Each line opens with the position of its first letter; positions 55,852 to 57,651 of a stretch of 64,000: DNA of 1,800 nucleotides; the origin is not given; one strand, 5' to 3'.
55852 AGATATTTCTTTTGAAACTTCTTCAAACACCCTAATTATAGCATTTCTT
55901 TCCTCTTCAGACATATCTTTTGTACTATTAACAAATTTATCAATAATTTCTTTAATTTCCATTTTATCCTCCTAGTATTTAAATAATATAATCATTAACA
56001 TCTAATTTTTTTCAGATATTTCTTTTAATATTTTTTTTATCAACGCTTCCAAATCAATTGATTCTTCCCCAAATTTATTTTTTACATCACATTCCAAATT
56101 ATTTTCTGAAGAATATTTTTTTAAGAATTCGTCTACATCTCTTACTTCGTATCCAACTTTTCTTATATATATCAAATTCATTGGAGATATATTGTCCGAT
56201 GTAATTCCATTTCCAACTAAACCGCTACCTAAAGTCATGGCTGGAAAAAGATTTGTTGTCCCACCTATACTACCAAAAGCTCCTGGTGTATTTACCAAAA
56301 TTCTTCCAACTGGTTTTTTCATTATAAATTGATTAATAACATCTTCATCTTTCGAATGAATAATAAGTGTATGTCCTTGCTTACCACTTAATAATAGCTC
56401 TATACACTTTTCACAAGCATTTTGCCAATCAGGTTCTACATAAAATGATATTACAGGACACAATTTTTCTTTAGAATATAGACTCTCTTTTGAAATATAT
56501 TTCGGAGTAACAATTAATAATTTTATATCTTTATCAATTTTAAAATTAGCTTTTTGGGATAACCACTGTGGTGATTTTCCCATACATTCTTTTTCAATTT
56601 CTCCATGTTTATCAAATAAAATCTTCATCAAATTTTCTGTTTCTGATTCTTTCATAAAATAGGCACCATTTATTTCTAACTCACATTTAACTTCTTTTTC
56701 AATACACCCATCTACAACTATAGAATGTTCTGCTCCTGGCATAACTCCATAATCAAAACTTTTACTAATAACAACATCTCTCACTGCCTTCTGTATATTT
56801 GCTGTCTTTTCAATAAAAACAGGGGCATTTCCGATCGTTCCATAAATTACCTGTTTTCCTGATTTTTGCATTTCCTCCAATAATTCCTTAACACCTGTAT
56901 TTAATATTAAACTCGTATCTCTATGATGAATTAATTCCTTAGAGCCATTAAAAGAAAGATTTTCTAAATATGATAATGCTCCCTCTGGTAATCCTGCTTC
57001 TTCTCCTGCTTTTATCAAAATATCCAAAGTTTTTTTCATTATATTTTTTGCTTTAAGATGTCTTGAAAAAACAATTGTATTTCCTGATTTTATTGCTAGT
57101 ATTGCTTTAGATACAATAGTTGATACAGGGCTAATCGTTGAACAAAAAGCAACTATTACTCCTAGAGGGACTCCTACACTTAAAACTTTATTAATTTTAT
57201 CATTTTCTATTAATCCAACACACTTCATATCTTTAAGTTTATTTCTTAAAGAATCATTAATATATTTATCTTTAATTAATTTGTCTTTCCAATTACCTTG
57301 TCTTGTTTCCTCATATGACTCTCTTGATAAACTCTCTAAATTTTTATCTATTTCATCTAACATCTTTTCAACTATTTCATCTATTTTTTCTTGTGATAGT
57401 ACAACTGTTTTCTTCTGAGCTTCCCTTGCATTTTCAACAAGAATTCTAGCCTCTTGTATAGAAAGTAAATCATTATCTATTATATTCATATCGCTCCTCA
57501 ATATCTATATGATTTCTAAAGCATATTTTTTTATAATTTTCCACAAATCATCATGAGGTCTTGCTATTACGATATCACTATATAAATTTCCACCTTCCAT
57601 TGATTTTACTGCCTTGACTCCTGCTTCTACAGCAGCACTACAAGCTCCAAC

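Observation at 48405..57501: Two of three aldehyde-dehydrogenase paralogues in the microcompartment locus have lost the catalytic cysteine (Cys to Pro): candidate BMC scaffold pseudoenzymes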

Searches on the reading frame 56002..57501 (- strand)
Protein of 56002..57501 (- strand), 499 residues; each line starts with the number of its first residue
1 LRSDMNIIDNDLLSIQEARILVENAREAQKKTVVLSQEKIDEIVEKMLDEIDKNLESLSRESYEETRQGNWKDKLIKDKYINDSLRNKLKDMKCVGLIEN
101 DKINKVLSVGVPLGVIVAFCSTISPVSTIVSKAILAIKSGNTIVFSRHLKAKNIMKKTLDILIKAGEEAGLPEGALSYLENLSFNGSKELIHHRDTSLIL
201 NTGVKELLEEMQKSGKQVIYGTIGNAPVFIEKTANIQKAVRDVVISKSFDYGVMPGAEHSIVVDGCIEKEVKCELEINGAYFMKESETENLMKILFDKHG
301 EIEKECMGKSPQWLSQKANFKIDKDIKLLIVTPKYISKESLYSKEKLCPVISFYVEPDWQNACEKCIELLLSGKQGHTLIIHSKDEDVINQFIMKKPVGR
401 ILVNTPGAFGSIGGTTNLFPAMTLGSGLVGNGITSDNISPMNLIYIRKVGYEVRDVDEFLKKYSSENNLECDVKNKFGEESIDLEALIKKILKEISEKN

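Call 4: search_protein_families(library=pfam, proteins=[window:56002-57501:-], max_evalue=0.01)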
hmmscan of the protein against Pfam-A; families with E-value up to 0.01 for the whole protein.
window:56002-57501:- (499 aa): 1 family
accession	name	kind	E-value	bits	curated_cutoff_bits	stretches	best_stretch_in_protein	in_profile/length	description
PF00171.27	Aldedh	-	6.3e-17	61.7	23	1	17-252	30-266/461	Aldehyde dehydrogenase family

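Call 6: search_solved_structures(query=window:56002-57501:-, max_evalue=0.00001, show_alignments=2)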
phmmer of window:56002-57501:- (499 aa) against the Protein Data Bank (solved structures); distinct sequences matched with E-value up to 0.00001: 20.
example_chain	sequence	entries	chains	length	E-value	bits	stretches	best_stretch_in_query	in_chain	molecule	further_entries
3k9d_A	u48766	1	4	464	8.1e-112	377.8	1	5-459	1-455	ALDEHYDE DEHYDROGENASE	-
5j78_A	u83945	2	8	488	1.6e-97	330.7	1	8-458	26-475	Acetaldehyde dehydrogenase (Acetylating)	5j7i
6ahc_A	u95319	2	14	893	1.8e-66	228.3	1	14-449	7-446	Aldehyde-alcohol dehydrogenase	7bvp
6tqh_A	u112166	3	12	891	1.9e-66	228.2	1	14-449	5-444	Aldehyde-alcohol dehydrogenase | Bifunctional aldehyde-alcohol dehydrogenase AdhE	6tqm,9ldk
8uhw_A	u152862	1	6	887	2.6e-66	227.7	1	16-450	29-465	Aldehyde-alcohol dehydrogenase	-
13he_A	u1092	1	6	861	3e-66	227.5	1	20-450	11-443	Aldehyde-alcohol dehydrogenase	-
3my7_A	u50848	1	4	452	1.4e-59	205.6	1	16-449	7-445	Alcohol dehydrogenase/acetaldehyde dehydrogenase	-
8cei_A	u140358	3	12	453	3.2e-57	197.8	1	19-454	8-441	Succinate-semialdehyde dehydrogenase (acetylating)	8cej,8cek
7dag_A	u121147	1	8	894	7.9e-57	196.5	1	15-449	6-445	Aldehyde-alcohol dehydrogenase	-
5jfn_A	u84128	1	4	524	7.3e-38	134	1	22-436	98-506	Aldehyde dehydrogenase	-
5jfl_A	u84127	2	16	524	1.2e-37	133.3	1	22-436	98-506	Aldehyde dehydrogenase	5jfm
6gvs_A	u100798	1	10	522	3.6e-37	131.7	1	22-435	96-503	Aldehyde dehydrogenase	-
5dbv_A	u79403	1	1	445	1.3e-34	123.2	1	20-436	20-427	Aldehyde Dehydrogenase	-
4c3s_A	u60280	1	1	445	2.5e-34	122.3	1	20-436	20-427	ALDEHYDE DEHYDROGENASE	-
5dru_A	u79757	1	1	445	1.8e-33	119.4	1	20-436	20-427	Aldehyde Dehydrogenase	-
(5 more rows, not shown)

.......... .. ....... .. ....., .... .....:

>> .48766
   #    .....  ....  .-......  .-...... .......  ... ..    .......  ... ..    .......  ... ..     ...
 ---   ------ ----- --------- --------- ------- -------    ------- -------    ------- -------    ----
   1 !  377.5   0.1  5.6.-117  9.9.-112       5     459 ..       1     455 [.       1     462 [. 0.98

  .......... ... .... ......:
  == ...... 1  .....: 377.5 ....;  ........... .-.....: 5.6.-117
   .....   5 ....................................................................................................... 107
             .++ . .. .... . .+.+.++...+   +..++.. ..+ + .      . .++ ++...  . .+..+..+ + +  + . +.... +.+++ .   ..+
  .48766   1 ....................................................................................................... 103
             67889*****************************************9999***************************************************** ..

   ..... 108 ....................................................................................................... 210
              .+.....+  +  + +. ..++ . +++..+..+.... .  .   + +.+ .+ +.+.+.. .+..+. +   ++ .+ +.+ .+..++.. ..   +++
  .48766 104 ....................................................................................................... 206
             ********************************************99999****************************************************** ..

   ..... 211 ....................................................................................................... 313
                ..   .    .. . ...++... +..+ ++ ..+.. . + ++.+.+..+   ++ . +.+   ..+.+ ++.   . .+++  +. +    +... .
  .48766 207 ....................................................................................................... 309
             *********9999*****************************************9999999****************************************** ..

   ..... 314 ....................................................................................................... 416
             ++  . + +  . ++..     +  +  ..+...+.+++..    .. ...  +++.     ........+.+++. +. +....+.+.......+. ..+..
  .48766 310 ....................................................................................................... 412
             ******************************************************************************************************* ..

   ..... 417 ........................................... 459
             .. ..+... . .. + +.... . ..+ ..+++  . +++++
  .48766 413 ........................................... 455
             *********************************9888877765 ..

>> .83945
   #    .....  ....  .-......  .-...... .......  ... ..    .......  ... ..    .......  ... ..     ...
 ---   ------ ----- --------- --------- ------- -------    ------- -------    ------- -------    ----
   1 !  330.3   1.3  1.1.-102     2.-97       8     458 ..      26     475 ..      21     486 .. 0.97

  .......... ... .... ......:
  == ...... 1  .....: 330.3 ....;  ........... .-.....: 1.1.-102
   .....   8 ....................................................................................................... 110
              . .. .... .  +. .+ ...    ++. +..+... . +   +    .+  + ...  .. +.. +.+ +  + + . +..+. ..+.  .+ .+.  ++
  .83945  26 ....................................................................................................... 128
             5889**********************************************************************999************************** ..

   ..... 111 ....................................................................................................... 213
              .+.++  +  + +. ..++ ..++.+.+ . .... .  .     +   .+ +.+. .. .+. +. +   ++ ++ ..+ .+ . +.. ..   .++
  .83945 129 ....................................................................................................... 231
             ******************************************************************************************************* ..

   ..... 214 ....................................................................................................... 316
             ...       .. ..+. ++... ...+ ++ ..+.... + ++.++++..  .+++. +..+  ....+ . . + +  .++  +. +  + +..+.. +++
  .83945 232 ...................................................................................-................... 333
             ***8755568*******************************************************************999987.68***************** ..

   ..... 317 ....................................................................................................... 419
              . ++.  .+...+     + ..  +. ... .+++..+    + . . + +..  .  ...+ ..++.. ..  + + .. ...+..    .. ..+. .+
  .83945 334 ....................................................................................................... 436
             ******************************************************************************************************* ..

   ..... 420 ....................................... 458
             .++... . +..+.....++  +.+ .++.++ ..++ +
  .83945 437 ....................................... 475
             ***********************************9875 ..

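Call 18: find_homologous_proteins(query=window:56002-57501:-, max_evalue=1e-20)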
Query window:56002-57501:- (499 aa): 3047 proteins with E <= 1e-20 among 8000 candidates; the best 120 are listed.
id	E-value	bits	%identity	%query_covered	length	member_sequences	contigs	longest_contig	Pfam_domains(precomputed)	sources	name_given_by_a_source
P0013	0.0e+0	1070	99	99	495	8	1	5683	PF00171.28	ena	-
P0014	4.2e-211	720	69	94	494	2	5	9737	PF00171.28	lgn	-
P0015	4.5e-195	667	63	98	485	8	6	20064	PF00171.28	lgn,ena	-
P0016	1.3e-193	662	63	92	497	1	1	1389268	PF00171.28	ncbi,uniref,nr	ncbi:acetaldehyde dehydrogenase (acetylating) [Oceanirhabdus seepicola]|uniref:Acetaldehyde dehydrog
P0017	2.9e-192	658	62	98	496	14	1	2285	PF00171.28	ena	-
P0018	3.3e-191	654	59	99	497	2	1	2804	PF00171.28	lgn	-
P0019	2.9e-190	651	60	98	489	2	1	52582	PF00171.28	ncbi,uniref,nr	ncbi:aldehyde dehydrogenase family protein [Clostridium sp. PL3]|uniref:Aldehyde dehydrogenase famil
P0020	9.5e-190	650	59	99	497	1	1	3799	PF00171.28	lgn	-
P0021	1.4e-189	649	59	98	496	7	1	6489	PF00171.28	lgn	-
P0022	5.4e-189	647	60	98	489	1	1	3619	PF00171.28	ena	-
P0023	9.4e-189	646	59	99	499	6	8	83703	PF00171.28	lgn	-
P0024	1.0e-188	646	60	98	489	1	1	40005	PF00171.28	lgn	-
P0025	1.6e-188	646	59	98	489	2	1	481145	PF00171.28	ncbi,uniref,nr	ncbi:aldehyde dehydrogenase family protein [Clostridium sp. A1-XYC3]|uniref:Aldehyde dehydrogenase f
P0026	1.7e-188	646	60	98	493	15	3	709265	PF00171.28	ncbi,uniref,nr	ncbi:aldehyde dehydrogenase family protein [Clostridium algidicarnis]|uniref:aldehyde dehydrogenase 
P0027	1.7e-188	646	61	99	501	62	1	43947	PF00171.28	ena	-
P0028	2.6e-188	645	60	98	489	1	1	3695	PF00171.28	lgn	-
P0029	3.4e-188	645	59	98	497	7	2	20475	PF00171.28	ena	-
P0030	3.5e-188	644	59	98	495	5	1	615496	PF00171.28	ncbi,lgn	ncbi:aldehyde dehydrogenase family protein [Clostridium senegalense]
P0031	3.6e-188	644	60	98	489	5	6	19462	PF00171.28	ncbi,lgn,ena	-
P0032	4.4e-188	644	59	98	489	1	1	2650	PF00171.28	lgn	-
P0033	5.7e-188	644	60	98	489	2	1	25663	PF00171.28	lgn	-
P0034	6.3e-188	644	59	98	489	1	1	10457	PF00171.28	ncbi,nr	ncbi:MAG: acetaldehyde dehydrogenase (acetylating) [Clostridiaceae bacterium]|nr:acetaldehyde dehydr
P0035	6.5e-188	644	62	98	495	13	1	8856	PF00171.28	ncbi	ncbi:MAG: aldehyde dehydrogenase family protein [Clostridium sp.]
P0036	7.0e-188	643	59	99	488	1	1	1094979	PF00171.28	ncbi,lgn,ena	-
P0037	9.4e-188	643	60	98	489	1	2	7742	PF00171.28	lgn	-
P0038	9.5e-188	643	60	98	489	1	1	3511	PF00171.28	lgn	-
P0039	1.2e-187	643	59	99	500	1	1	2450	PF00171.28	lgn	-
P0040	1.2e-187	643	59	98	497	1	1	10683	PF00171.28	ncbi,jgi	-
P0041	1.5e-187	642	59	98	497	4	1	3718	PF00171.28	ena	-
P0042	1.8e-187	642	60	98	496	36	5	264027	PF00171.28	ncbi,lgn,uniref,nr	ncbi:aldehyde dehydrogenase family protein [Clostridium botulinum]|uniref:aldehyde dehydrogenase fam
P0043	2.7e-187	642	58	99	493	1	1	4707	PF00171.28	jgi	jgi:acetaldehyde dehydrogenase (acetylating)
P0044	3.1e-187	641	64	91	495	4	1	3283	PF00171.28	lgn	-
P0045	4.2e-187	641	59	98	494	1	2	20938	PF00171.28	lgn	-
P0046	7.7e-187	640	58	98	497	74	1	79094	PF00171.28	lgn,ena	-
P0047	8.2e-187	640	59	98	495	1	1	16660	PF00171.28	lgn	-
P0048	1.3e-186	639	59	99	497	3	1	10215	PF00171.28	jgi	jgi:acetaldehyde dehydrogenase (acetylating)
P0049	1.8e-186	639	64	94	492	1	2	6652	PF00171.28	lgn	-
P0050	1.9e-186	639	60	93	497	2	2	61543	PF00171.28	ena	-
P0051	1.9e-186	639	58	99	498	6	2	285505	PF00171.28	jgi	jgi:acetaldehyde dehydrogenase (acetylating)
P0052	2.0e-186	639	60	99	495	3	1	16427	PF00171.28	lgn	-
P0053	2.6e-186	638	61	92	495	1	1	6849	PF00171.28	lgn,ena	-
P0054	2.9e-186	638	60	98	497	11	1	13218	PF00171.28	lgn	-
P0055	3.1e-186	638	59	98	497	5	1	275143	PF00171.28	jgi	jgi:acetaldehyde dehydrogenase (acetylating)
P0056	3.3e-186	638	59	98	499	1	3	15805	PF00171.28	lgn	-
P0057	3.9e-186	638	59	98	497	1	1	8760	PF00171.28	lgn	-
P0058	4.2e-186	638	58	98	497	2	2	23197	PF00171.28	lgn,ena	-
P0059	4.9e-186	637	58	99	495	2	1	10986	PF00171.28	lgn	-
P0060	6.6e-186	637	59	98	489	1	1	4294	PF00171.28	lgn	-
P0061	7.6e-186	637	59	98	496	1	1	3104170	PF00171.28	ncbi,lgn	ncbi:aldehyde dehydrogenase family protein [Clostridium carnis]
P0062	8.8e-186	637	58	99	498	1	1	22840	PF00171.28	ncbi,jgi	-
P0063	1.2e-185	636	60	98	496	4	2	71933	PF00171.28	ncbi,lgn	ncbi:MAG: aldehyde dehydrogenase family protein [Clostridium sp.]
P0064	1.4e-185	636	63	92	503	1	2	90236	PF00171.28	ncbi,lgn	-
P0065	1.5e-185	636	59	98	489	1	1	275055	PF00171.28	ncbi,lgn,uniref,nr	ncbi:aldehyde dehydrogenase family protein [Clostridium sp. P21]|uniref:Aldehyde dehydrogenase famil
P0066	1.6e-185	636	57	98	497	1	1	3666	PF00171.28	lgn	-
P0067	1.6e-185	636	58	98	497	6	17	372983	PF00171.28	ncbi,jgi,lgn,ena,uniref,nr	ncbi:aldehyde dehydrogenase family protein [Clostridium tepidum]|jgi:acetaldehyde dehydrogenase (ace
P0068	1.7e-185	636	60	98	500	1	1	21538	PF00171.28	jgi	-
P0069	1.7e-185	636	58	98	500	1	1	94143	PF00171.28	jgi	jgi:acetaldehyde dehydrogenase (acetylating)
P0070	2.4e-185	635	59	97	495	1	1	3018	PF00171.28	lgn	-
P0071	2.8e-185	635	59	98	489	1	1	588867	PF00171.28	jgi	jgi:acetaldehyde dehydrogenase (acetylating)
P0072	3.7e-185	634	59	98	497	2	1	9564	PF00171.28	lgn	-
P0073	4.5e-185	634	58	98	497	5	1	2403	PF00171.28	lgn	-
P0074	4.9e-185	634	59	98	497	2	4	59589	PF00171.28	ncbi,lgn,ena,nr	ncbi:MAG: aldehyde dehydrogenase family protein [Clostridium argentinense]|nr:aldehyde dehydrogenase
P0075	4.9e-185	634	58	99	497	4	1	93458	PF00171.28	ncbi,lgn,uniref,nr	ncbi:aldehyde dehydrogenase family protein [Clostridium grantii]|uniref:Acetaldehyde dehydrogenase (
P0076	5.8e-185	634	59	99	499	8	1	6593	PF00171.28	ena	-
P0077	6.1e-185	634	61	92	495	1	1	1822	PF00171.28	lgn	-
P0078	1.5e-184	633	58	98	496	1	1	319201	PF00171.28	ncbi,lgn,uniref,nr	ncbi:acetaldehyde dehydrogenase (acetylating) [Clostridium cavendishii DSM 21758]|uniref:Acetaldehyd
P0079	1.5e-184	633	61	92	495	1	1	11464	PF00171.28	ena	-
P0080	1.5e-184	632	60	98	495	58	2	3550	PF00171.28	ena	-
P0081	1.6e-184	632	58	98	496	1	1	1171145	PF00171.28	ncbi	ncbi:aldehyde dehydrogenase family protein [Clostridium sp. CTA-5]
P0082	1.6e-184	632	59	98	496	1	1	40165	PF00171.28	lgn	-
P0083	1.6e-184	632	59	98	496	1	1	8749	PF00171.28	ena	-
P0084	1.9e-184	632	59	98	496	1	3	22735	PF00171.28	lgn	-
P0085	2.0e-184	632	63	91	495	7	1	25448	PF00171.28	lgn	-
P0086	4.5e-184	631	61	99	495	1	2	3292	PF00171.28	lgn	-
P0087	4.7e-184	631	58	98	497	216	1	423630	PF00171.28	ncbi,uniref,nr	ncbi:aldehyde dehydrogenase family protein [Clostridium botulinum]|uniref:aldehyde dehydrogenase fam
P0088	4.9e-184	631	61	92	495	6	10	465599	PF00171.28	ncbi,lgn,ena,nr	ncbi:MAG: aldehyde dehydrogenase family protein [Clostridium sp.]|nr:aldehyde dehydrogenase family p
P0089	6.0e-184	631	59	98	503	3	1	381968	PF00171.28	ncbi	ncbi:MAG: aldehyde dehydrogenase family protein [Clostridiaceae bacterium]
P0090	9.6e-184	630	58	99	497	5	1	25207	PF00171.28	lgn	-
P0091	2.5e-183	628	59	98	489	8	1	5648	PF00171.28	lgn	-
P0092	2.9e-183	628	58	98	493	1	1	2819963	PF00171.28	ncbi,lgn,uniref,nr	ncbi:aldehyde dehydrogenase family protein [Clostridium fermenticellae]|uniref:Aldehyde dehydrogenas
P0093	4.7e-183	628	59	98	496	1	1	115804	PF00171.28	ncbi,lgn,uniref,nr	ncbi:aldehyde dehydrogenase family protein [Clostridium chauvoei]|uniref:aldehyde dehydrogenase fami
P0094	6.0e-183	627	58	99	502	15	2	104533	PF00171.28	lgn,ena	-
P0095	6.3e-183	627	59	98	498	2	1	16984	PF00171.28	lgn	-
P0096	7.2e-183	627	57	98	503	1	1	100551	PF00171.28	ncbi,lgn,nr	ncbi:aldehyde dehydrogenase family protein [Clostridium botulinum]|nr:aldehyde dehydrogenase family 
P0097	7.6e-183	627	59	98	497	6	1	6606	PF00171.28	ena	-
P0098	1.3e-182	626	59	96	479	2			PF00171.28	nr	nr:aldehyde dehydrogenase family protein [Clostridium aciditolerans]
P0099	1.4e-182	626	57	99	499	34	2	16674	PF00171.28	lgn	-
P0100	2.1e-182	625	59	98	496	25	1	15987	PF00171.28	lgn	-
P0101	6.0e-182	624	60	99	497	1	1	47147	PF00171.28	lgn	-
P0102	6.2e-182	624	61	92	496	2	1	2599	PF00171.28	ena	-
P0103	7.8e-182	624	58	99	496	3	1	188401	PF00171.28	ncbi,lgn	ncbi:MAG: aldehyde dehydrogenase family protein [Clostridiaceae bacterium]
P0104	1.4e-181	623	57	99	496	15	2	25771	PF00171.28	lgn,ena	-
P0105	1.7e-181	622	58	98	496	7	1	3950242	PF00171.28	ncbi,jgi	ncbi:aldehyde dehydrogenase family protein [Clostridium sp. MB05]|jgi:acetaldehyde dehydrogenase (ac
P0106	1.9e-181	622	58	98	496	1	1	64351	PF00171.28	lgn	-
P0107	2.1e-181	622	62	91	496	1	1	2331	PF00171.28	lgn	-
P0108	2.2e-181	622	58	99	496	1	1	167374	PF00171.28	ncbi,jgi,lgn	-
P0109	2.7e-181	622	57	98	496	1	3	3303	PF00171.28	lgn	-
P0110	3.0e-181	622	57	98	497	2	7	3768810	PF00171.28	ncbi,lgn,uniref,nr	ncbi:aldehyde dehydrogenase family protein [Clostridium sporogenes]|uniref:Aldehyde dehydrogenase fa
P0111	3.4e-181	621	58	98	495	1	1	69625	PF00171.28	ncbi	ncbi:MAG: aldehyde dehydrogenase family protein [Clostridium sp.]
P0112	4.4e-181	621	59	96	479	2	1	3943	PF00171.28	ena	-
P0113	5.3e-181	621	61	91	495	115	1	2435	PF00171.28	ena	-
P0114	5.8e-181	621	59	98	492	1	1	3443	PF00171.28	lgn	-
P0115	2.9e-180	618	62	92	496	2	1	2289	PF00171.28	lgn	-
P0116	3.1e-180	618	57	98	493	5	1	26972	PF00171.28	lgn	-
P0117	4.5e-180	618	57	99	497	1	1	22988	PF00171.28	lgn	-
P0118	6.7e-180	617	59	98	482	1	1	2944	PF00171.28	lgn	-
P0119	9.0e-180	617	57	99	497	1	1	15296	PF00171.28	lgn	-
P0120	1.0e-179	617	56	99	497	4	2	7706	PF00171.28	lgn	-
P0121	5.6e-179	614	58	99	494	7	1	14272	PF00171.28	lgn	-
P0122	5.7e-179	614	56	98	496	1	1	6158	PF00171.28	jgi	jgi:acetaldehyde dehydrogenase (acetylating)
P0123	8.7e-179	614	58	99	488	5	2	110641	PF00171.28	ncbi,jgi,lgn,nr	ncbi:MAG: aldehyde dehydrogenase family protein [Tissierellales bacterium]|jgi:acyl-CoA reductase-li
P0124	9.2e-179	613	56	98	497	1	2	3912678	PF00171.28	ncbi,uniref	ncbi:aldehyde dehydrogenase family protein [Clostridium sp. FAM 1755]|uniref:aldehyde dehydrogenase 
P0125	1.2e-178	613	56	98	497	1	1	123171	PF00171.28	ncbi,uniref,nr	ncbi:aldehyde dehydrogenase family protein [Clostridium sp. L74]|uniref:aldehyde dehydrogenase famil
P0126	1.3e-178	613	56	98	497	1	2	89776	PF00171.28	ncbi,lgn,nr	ncbi:aldehyde dehydrogenase family protein [Clostridium sporogenes]|nr:aldehyde dehydrogenase family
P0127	1.5e-178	613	59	99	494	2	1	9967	PF00171.28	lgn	-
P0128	1.7e-178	613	59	98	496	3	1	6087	PF00171.28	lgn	-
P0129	2.1e-178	612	56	99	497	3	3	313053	PF00171.28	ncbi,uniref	ncbi:MAG: aldehyde dehydrogenase family protein [Clostridium sp.]|uniref:aldehyde dehydrogenase fami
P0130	2.2e-178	612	56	99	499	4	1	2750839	PF00171.28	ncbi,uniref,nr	ncbi:aldehyde dehydrogenase family protein [Aminipila luticellarii]|uniref:Aldehyde dehydrogenase fa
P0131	2.6e-178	612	59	93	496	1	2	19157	PF00171.28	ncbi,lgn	ncbi:MAG: aldehyde dehydrogenase family protein [Aminipila sp.]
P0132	4.4e-178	611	57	98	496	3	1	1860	PF00171.28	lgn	-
